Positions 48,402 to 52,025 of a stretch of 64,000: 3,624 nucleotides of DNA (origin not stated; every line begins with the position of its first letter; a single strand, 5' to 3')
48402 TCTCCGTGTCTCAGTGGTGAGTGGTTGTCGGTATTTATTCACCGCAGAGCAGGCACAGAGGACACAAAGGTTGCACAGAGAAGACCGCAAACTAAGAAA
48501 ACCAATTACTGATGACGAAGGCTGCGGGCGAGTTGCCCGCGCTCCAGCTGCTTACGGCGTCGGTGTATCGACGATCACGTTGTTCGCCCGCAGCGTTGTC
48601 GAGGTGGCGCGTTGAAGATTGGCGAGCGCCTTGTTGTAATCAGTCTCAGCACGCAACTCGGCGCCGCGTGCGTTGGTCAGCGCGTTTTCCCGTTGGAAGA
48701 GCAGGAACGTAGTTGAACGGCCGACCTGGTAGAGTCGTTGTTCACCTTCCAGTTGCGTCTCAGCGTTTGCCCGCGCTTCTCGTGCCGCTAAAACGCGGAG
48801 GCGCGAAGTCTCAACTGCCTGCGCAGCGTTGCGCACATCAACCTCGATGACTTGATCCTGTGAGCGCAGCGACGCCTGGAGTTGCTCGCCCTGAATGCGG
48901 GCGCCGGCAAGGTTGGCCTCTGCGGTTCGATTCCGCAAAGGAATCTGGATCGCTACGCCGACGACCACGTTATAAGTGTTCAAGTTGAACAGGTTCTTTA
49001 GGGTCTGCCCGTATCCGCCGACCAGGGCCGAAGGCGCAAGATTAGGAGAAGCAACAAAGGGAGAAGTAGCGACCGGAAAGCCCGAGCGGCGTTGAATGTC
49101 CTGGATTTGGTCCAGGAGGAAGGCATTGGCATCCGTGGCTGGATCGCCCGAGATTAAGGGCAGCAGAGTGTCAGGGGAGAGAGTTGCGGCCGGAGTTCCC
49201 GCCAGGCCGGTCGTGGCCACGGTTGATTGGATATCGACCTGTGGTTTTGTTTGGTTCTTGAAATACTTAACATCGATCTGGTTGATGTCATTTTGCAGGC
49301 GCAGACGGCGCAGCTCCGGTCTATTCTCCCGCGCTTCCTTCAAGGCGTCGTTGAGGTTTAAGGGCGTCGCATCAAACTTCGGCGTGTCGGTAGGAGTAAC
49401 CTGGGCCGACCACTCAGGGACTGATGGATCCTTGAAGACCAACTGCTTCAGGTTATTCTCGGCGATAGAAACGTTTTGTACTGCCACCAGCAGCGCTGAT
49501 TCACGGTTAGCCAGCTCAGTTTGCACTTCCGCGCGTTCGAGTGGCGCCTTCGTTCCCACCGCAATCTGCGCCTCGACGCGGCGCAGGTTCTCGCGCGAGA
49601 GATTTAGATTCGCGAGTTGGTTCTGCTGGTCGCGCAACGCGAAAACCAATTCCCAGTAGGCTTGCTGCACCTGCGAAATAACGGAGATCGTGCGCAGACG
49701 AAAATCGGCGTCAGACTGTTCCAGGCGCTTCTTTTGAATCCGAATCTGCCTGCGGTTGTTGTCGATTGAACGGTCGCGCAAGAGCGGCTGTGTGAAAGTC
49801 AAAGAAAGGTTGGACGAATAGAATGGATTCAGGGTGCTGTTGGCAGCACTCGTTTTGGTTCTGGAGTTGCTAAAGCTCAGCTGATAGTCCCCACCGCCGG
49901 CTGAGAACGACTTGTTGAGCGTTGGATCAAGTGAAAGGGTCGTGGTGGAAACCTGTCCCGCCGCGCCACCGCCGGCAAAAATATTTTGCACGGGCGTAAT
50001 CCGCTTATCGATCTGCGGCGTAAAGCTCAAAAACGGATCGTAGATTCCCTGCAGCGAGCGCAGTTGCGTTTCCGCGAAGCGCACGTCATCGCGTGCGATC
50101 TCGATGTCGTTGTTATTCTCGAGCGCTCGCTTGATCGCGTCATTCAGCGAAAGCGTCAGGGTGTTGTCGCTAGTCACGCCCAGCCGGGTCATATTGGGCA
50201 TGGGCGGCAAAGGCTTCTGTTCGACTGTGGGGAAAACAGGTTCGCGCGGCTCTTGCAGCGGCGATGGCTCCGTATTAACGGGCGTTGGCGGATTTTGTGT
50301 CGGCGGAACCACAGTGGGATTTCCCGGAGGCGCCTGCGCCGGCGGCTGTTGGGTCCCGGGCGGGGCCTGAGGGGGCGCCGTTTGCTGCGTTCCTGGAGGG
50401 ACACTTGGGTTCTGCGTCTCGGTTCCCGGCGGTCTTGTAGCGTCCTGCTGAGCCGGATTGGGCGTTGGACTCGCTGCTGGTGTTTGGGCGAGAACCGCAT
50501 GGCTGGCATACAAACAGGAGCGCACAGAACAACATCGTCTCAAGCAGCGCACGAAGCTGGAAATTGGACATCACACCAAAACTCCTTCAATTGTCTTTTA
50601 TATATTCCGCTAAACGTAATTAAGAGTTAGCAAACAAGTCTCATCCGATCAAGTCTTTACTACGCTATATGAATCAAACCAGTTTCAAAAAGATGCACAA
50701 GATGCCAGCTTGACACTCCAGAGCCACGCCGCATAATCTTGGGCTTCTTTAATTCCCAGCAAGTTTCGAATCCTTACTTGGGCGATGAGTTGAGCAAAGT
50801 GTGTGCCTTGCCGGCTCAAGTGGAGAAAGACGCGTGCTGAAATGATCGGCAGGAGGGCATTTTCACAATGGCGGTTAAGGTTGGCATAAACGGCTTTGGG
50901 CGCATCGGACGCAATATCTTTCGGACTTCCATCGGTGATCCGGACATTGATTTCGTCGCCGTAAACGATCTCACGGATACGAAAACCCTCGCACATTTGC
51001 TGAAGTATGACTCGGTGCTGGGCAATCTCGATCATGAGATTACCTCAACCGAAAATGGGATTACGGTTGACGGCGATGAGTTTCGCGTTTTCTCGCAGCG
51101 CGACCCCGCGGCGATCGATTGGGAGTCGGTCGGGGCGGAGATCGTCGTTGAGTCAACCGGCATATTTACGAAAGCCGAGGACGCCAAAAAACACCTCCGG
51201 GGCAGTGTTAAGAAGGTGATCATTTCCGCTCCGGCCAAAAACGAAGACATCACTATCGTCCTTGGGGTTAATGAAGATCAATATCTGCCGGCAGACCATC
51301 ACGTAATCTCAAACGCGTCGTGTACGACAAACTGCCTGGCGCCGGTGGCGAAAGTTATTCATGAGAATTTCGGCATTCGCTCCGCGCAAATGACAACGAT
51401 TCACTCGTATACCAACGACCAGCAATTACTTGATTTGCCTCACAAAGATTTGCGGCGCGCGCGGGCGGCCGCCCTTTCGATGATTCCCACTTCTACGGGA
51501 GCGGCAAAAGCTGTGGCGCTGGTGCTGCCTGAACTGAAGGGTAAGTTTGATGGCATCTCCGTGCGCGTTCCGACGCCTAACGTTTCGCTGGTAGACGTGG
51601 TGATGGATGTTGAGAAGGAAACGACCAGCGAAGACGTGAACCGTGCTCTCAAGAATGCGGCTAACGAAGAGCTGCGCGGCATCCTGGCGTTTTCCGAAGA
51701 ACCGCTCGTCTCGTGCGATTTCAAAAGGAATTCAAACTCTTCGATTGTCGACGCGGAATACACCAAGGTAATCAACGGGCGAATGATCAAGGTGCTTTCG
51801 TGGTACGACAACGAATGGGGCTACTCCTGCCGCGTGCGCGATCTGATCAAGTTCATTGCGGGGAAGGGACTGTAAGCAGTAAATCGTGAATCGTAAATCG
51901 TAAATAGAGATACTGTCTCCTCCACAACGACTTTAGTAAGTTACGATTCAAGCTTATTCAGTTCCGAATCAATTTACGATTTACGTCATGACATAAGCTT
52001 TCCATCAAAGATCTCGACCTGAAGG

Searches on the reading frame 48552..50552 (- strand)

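Call 65: search_protein_families(library=pfam, proteins=[window:48552-50552:-], max_evalue=0.00001)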
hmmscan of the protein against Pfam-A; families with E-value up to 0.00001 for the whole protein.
window:48552-50552:- (666 aa): 1 family
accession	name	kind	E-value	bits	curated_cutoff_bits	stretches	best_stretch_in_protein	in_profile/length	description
PF02321.23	OEP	-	5.3e-38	131.1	22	2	136-371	1-185/187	Outer membrane efflux protein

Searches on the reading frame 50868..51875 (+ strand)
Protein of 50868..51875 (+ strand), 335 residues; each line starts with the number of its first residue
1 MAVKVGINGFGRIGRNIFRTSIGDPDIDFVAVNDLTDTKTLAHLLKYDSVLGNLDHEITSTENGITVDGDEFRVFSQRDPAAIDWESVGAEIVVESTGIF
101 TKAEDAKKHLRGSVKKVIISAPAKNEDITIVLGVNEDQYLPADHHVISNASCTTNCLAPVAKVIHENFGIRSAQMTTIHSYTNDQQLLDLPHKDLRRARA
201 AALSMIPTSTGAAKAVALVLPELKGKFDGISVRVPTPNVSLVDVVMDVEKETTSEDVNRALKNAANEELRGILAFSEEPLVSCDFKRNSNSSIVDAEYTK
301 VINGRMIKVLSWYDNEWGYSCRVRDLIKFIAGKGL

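Call 67: search_protein_families(library=pfam, proteins=[window:50868-51875:+], max_evalue=0.001)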
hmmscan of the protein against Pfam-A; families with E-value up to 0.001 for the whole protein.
window:50868-51875:+ (335 aa): 2 families
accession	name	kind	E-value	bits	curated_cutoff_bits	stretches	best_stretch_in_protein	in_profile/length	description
PF02800.25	Gp_dh_C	-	7.7e-69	230.7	24.4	1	157-313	1-158/158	Glyceraldehyde 3-phosphate dehydrogenase, C-terminal domain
PF00044.30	Gp_dh_N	-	1.3e-36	125.3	31.7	1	3-102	1-100/101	Glyceraldehyde 3-phosphate dehydrogenase, NAD binding domain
